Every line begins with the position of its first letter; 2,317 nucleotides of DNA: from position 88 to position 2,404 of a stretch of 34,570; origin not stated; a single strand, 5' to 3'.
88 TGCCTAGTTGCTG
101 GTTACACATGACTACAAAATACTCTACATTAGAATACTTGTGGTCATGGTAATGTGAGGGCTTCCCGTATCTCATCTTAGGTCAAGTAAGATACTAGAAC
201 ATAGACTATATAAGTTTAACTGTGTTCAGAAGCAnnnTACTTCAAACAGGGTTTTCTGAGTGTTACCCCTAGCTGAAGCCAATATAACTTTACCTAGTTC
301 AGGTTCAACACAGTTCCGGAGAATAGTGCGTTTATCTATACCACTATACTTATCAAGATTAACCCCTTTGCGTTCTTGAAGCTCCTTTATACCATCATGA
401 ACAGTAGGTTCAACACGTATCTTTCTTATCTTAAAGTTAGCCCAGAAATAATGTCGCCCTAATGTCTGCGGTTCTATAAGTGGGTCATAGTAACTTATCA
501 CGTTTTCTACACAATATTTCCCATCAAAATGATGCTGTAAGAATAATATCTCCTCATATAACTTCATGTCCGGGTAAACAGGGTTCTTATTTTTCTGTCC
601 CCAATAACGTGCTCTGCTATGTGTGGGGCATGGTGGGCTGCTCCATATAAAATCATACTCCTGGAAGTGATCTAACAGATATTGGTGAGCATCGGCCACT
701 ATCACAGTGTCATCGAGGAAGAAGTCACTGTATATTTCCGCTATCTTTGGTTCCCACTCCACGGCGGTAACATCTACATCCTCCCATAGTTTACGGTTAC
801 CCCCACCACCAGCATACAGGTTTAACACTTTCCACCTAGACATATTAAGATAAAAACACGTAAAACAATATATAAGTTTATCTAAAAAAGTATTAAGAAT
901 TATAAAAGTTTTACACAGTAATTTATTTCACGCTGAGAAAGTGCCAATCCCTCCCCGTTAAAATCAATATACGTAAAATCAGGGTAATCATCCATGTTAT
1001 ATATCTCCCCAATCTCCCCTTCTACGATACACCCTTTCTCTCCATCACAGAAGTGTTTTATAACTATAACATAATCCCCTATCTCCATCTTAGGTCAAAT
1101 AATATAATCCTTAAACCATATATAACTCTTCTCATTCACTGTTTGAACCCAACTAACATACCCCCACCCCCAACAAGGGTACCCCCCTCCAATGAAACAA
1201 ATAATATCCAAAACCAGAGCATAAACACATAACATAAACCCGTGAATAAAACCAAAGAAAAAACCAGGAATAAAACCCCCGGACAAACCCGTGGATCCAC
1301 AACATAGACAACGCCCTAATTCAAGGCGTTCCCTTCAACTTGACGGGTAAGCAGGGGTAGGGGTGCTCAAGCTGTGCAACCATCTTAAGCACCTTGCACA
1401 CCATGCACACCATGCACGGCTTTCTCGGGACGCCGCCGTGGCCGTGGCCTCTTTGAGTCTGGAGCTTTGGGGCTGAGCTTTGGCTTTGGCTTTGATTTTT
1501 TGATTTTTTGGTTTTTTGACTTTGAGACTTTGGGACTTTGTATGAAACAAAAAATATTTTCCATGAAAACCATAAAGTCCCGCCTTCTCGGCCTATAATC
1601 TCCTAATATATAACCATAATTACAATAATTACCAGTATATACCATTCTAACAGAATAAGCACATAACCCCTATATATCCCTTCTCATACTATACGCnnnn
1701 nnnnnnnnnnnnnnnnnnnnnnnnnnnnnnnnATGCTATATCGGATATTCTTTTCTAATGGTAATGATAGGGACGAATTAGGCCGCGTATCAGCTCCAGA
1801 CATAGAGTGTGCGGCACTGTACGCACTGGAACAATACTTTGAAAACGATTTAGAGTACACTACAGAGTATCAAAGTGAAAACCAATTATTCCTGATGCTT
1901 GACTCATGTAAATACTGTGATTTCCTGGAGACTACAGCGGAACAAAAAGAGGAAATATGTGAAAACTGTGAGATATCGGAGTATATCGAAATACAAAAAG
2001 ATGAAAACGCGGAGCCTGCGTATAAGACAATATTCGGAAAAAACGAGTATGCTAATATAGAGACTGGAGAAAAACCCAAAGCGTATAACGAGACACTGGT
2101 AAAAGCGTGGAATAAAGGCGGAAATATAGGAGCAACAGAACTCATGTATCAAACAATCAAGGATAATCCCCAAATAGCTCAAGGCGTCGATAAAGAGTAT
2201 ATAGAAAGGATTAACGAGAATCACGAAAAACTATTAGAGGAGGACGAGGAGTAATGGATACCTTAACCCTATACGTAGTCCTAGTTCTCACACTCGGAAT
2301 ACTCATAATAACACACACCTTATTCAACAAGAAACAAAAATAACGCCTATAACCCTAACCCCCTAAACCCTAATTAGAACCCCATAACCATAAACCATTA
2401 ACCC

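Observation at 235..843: Divergent inverted paralogs of a miniature C5-MTase-like gene at both window ends, with islands of identical nucleotides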

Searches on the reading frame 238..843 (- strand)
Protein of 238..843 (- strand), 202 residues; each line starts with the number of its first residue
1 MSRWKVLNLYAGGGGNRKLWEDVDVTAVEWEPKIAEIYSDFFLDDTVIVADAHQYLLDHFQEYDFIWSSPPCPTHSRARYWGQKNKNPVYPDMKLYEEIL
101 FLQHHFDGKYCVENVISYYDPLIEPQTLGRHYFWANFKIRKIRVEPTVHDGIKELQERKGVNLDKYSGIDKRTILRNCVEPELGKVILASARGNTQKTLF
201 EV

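Call 6: search_protein_families(library=pfam, proteins=[window:238-843:-], max_evalue=1)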
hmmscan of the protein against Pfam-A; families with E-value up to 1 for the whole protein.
window:238-843:- (202 aa): 3 families
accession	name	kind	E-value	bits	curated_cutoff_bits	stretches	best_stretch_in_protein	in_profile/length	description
PF00145.23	DNA_methylase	-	8.4e-06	25.9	22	1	5-80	2-79/324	C-5 cytosine-specific DNA methylase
PF19014.6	DUF5743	-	0.023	14.6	25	1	84-159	132-205/288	Family of unknown function (DUF5743)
PF15924.11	ALG11_N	-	0.1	13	29.8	1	11-52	13-55/209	ALG11 mannosyltransferase N-terminus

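Call 8: search_protein_families(library=phrogs, proteins=[window:238-843:-], max_evalue=0.01)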
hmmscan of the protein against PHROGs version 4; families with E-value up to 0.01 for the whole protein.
window:238-843:- (202 aa): 4 families
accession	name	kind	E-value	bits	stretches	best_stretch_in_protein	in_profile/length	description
phrog_363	-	other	4.3e-11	43.5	1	3-79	53-132/327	DNA methyltransferase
phrog_116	-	other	2.5e-06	27.1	1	1-79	205-287/779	DNA methyltransferase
phrog_757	-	other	4.4e-05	23.7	1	1-120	12-133/247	DNA methyltransferase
phrog_5999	-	other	0.00092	20.2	1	5-81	4-87/109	DNA methyltransferase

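Call 9: search_protein_families(library=ncbifam, proteins=[window:238-843:-], max_evalue=0.1)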
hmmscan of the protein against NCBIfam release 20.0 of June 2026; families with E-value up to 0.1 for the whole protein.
window:238-843:- (202 aa): 1 family
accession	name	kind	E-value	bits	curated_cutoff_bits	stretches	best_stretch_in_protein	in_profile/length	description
TIGR00675.1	dcm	superfamily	0.00044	20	100.65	1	7-79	2-77/329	DNA (cytosine-5-)-methyltransferase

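Call 47: find_homologous_proteins(query=window:238-843:-, max_evalue=1e-40)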
Query window:238-843:- (202 aa): 7951 proteins with E <= 1e-40 among 8000 candidates; the best 120 are listed.
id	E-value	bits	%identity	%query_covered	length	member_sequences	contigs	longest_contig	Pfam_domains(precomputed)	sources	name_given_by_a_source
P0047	2.3e-134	464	99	98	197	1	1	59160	PF00145.24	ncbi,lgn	-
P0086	6.9e-104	364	77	98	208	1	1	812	PF00145.24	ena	-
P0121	1.6e-103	363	79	97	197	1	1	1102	PF00145.24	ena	-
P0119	9.5e-100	351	75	98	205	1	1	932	PF00145.24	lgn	-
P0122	1.9e-97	343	74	97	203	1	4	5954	-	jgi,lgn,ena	-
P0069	8.3e-97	341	74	98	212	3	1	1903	PF00145.24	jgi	-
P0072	1.0e-95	338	72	98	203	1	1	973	PF00145.24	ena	-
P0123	4.1e-90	319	68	98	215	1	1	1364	PF00145.24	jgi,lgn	-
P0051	1.0e-89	318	73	97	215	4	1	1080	PF00145.24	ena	-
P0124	8.6e-88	312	68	98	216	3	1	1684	PF00145.24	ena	-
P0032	1.0e-87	312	67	100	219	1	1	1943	PF00145.24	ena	-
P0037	2.1e-87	311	68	98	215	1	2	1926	PF00145.24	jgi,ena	-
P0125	4.1e-87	310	68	100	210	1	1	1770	PF00145.24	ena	-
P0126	4.3e-87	310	68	100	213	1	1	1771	PF00145.24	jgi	-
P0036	1.7e-86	308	67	100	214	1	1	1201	PF00145.24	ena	-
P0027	9.1e-86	305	66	98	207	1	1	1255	PF00145.24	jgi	-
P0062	1.4e-85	305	67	98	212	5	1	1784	PF00145.24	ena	-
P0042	2.7e-85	304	67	99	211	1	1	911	PF00145.24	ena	-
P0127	3.8e-85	303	69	98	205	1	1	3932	PF00145.24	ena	-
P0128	7.7e-85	302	68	97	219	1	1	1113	PF00145.24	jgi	-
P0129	1.0e-84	302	66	99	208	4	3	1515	PF00145.24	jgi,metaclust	metaclust:\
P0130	1.0e-84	302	68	97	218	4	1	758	PF00145.24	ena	-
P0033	1.5e-84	301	67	98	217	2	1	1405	PF00145.24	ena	-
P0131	1.8e-84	301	68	97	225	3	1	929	PF00145.24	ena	-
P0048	3.9e-84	300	69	97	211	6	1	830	PF00145.24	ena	-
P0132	8.6e-84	299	68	97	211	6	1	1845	PF00145.24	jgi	-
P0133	1.8e-83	298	67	97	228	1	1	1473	PF00145.24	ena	-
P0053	2.0e-83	298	66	99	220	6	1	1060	PF00145.24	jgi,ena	-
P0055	4.9e-83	296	66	99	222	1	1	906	PF00145.24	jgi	-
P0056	4.9e-83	296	66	99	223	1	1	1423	PF00145.24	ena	-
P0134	5.5e-83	296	66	97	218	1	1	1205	PF00145.24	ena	-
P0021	9.6e-83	295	65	97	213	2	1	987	PF00145.24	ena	-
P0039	1.3e-82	295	67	98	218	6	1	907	PF00145.24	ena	-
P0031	1.3e-82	295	64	99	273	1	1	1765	PF00145.24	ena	-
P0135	2.0e-82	294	65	98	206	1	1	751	PF00145.24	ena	-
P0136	2.2e-82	294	65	97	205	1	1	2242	PF00145.24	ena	-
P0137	2.2e-82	294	66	97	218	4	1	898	PF00145.24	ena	-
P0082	9.8e-82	292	64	97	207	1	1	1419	PF00145.24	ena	-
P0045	9.9e-82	292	62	97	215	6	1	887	PF00145.24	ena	-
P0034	1.1e-81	292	63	99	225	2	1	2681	PF00145.24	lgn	-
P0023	2.4e-81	291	66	98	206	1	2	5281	PF00145.24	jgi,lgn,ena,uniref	uniref:Putative methyltransferase n=1 Tax=viral metagenome TaxID=1070528 RepID=A0A6M3M2Q0_9ZZZZ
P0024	2.6e-81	291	65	99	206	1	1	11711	PF00145.24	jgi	-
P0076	3.4e-81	290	64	97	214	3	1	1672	PF00145.24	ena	-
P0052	5.4e-81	290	65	98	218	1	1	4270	PF00145.24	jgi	-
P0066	6.6e-81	289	62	99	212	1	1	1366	PF00145.24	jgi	-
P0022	7.0e-81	289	65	99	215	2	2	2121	PF00145.24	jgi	-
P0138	8.4e-81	289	67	97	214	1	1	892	PF00145.24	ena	-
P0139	9.4e-81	289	68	97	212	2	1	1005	PF00145.24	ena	-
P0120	1.2e-80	289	67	97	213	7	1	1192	PF00145.24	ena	-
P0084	2.3e-80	288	63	98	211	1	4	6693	PF00145.24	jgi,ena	-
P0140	2.4e-80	288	64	97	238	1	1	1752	PF00145.24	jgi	-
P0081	3.9e-80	287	63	99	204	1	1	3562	PF00145.24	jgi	-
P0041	5.1e-80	286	64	98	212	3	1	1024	PF00145.24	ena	-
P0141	6.0e-80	286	64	97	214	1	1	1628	PF00145.24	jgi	-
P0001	7.3e-80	286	62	99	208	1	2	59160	PF00145.24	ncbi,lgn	-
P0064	8.8e-80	286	64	99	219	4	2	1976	PF00145.24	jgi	-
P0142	9.6e-80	286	67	98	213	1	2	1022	PF00145.24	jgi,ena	-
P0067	1.1e-79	285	65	97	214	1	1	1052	PF00145.24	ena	-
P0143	1.1e-79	285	62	100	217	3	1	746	PF00145.24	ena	-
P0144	1.2e-79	285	64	98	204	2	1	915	PF00145.24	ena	-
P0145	1.7e-79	285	63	97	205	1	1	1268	PF00145.24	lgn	-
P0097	5.5e-79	283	65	97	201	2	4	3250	PF00145.24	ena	-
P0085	9.0e-79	282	64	97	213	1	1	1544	PF00145.24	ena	-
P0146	1.0e-78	282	66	91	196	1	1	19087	PF00145.24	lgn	-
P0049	1.1e-78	282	66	95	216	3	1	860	PF00145.24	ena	-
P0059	1.5e-78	282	63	98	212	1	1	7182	PF00145.24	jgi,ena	-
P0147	1.6e-78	282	63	99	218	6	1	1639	PF00145.24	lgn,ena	-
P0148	2.2e-78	281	64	98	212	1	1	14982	PF00145.24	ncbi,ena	-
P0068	2.2e-78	281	62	99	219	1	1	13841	PF00145.24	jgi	-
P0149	3.3e-78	281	63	97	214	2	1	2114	PF00145.24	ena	-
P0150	6.8e-78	280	64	97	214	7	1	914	PF00145.24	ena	-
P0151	9.3e-78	279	63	97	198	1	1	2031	PF00145.24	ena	-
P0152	9.8e-78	279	62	97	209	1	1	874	PF00145.24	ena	-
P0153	9.9e-78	279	60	98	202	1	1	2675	PF00145.24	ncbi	-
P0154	1.2e-77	279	66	92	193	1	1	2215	PF00145.24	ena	-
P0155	1.2e-77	279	61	97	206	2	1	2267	PF00145.24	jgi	-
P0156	2.0e-77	278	64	93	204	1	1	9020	PF00145.24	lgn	-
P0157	2.5e-77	278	64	99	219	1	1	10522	PF00145.24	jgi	-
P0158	2.7e-77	278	62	100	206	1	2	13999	PF00145.24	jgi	jgi:DNA (cytosine-5)-methyltransferase 1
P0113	3.2e-77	277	62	97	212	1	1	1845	PF00145.24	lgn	-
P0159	3.7e-77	277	64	98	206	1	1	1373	PF00145.24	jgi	jgi:DNA (cytosine-5)-methyltransferase 1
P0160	6.1e-77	276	61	98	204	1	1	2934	PF00145.24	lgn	-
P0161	6.3e-77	276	62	97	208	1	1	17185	PF00145.24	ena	-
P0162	7.9e-77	276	63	97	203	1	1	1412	PF00145.24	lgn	-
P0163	1.1e-76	276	62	97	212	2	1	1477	PF00145.24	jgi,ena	-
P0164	1.6e-76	275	62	99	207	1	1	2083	PF00145.24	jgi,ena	-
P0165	1.6e-76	275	61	98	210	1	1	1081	PF00145.24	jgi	jgi:DNA (cytosine-5)-methyltransferase 1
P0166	1.7e-76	275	66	93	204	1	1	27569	PF00145.24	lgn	-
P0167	1.8e-76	275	61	98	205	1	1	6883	PF00145.24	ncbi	-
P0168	1.9e-76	275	65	93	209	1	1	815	PF00145.24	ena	-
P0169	2.4e-76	274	63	97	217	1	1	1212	PF00145.24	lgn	-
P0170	2.7e-76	274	68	93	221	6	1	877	PF00145.24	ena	-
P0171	2.7e-76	274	62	97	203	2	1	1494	PF00145.24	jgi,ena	-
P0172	2.7e-76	274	60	97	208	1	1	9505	PF00145.24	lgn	-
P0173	3.0e-76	274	63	94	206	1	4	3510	PF00145.24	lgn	-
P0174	3.6e-76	274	64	93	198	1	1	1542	PF00145.24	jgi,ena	-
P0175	3.7e-76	274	62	97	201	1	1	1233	PF00145.24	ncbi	-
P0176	3.7e-76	274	65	91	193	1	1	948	PF00145.24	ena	-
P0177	3.9e-76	274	65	93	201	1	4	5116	PF00145.24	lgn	-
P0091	4.0e-76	274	66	91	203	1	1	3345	PF00145.24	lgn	-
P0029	4.0e-76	274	62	97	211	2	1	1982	PF00145.24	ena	-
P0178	4.5e-76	274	61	98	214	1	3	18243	PF00145.24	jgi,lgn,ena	-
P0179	5.4e-76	273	61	96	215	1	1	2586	PF00145.24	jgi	jgi:DNA (cytosine-5)-methyltransferase 1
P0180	6.1e-76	273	62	97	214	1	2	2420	PF00145.24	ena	-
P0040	6.5e-76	273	62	97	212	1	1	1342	PF00145.24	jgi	jgi:DNA (cytosine-5)-methyltransferase 1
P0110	6.5e-76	273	63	97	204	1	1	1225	PF00145.24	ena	-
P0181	7.0e-76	273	61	98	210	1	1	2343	PF00145.24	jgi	jgi:DNA (cytosine-5)-methyltransferase 1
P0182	7.7e-76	273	63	97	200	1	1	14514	PF00145.24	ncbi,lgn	-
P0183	8.7e-76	273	63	97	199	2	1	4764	PF00145.24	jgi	jgi:DNA (cytosine-5)-methyltransferase 1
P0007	9.5e-76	273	65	97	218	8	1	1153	PF00145.24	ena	-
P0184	1.0e-75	272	64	93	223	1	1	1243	PF00145.24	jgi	jgi:DNA (cytosine-5)-methyltransferase 1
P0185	1.1e-75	272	65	93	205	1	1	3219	PF00145.24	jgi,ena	-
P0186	1.1e-75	272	60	97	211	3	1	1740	PF00145.24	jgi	-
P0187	1.3e-75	272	61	98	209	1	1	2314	PF00145.24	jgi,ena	-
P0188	1.3e-75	272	65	93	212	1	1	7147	PF00145.24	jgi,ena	-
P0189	1.4e-75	272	64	97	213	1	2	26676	PF00145.24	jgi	jgi:DNA (cytosine-5)-methyltransferase 1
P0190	2.0e-75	271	61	98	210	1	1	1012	PF00145.24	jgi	jgi:DNA (cytosine-5)-methyltransferase 1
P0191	2.0e-75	271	60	97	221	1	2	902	PF00145.24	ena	-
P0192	2.1e-75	271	61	98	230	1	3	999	PF00145.24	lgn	-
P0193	2.3e-75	271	63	91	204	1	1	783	PF00145.24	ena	-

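Call 50: find_encoding_contigs(protein=P0122, flank=3000, max_places=2)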
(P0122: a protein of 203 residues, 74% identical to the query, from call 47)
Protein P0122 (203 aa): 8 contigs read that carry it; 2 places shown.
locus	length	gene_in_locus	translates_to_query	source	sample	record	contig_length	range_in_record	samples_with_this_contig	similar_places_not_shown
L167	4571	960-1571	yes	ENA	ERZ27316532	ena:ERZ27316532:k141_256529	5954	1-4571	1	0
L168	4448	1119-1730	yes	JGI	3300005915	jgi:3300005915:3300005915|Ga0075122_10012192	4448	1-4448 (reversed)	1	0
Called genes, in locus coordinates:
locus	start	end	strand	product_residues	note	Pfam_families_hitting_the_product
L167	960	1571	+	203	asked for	-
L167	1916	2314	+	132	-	-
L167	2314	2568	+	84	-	-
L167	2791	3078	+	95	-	-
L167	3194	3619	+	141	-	-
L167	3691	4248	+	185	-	-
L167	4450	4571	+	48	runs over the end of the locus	-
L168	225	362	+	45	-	-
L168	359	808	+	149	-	-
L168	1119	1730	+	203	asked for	-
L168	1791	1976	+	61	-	-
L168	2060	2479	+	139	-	-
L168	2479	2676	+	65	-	-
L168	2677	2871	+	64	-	-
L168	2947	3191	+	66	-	-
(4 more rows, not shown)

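Call 51: find_encoding_contigs(protein=P0121, flank=1000, max_places=1)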
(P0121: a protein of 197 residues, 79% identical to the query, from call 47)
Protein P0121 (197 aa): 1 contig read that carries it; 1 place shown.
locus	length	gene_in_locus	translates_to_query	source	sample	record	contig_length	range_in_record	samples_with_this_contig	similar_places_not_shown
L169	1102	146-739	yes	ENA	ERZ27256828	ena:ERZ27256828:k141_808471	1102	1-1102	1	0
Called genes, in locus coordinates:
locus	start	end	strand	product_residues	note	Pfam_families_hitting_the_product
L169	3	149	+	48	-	?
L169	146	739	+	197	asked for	PF00145:DNA_methylase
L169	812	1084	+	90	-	-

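Call 111: predict_structure(alignment_id=A3)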
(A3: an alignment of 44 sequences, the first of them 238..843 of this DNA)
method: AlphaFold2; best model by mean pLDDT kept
length: 202 residues; sequences in the alignment: 44
mean_pLDDT: 85.9   pTM: 0.86
mean pLDDT of the five models: 85.9, 85.2, 85.1, 83.5, 80.1
residues with pLDDT >= 90: 113; 70-90: 56; 50-70: 30; < 50: 3
segments of 3 or more residues with pLDDT < 50: none
pLDDT, mean of each block of 10 residues (from residue 1): 92 89 97 95 97 97 96 56 59 85 97 82 87 93 71 87 92 82 94 77 53
secondary structure, 60 per line:
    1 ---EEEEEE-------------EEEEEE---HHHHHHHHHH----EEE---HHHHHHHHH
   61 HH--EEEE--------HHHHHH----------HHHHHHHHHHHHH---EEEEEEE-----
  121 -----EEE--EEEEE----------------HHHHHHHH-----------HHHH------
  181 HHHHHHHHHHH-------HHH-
elements in order: E4-9 E23-28 H32-41 E46-48 H52-62 E65-68 H77-82 H93-105 E109-115 E126-128 E131-135 H152-159 H171-174 H181-191

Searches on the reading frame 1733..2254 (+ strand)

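Call 89: search_protein_families(library=phrogs, proteins=[window:1733-2254:+], max_evalue=0.01)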
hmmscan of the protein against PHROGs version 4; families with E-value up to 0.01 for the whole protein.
window:1733-2254:+ (173 aa): 1 family
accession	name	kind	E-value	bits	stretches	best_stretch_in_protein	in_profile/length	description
phrog_12070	-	unknown function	0.0059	17.2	1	32-106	148-224/233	-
